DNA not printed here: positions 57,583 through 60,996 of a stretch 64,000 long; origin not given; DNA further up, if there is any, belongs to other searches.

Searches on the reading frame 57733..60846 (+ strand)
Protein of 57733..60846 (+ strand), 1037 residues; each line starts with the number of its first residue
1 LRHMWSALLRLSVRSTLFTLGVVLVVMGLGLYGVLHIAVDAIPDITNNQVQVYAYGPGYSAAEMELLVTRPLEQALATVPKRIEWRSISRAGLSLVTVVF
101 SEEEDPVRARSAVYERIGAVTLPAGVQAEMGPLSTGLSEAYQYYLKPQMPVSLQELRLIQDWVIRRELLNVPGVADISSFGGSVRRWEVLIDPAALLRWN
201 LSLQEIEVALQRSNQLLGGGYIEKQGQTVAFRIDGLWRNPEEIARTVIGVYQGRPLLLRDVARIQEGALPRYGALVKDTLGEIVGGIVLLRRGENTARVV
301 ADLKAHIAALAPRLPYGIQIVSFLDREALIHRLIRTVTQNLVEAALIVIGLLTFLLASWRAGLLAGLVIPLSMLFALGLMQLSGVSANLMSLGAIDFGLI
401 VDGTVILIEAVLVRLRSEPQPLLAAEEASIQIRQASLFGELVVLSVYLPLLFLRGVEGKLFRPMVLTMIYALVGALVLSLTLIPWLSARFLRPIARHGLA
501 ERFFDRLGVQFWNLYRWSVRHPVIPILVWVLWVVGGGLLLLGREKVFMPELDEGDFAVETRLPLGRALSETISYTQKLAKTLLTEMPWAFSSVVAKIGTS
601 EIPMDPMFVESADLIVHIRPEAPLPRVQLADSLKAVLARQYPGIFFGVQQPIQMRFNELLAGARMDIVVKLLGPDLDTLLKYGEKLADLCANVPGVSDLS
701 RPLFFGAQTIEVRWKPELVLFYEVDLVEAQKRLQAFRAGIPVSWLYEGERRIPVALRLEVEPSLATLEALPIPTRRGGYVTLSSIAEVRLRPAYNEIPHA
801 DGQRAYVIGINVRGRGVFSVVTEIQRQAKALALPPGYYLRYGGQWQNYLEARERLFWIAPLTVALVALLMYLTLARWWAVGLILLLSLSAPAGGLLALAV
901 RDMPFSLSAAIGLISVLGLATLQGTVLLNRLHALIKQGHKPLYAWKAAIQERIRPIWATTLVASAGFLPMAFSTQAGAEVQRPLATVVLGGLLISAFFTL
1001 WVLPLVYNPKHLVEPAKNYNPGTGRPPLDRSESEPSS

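Call 18: search_protein_families(library=pfam, proteins=[window:57733-60846:+], max_evalue=0.00001)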
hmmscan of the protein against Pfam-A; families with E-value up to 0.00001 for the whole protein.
window:57733-60846:+ (1037 aa): 1 family
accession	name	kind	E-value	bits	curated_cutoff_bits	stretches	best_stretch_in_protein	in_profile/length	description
PF00873.25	ACR_tran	-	3.2e-199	664.5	28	1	9-1007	2-1017/1021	AcrB/AcrD/AcrF family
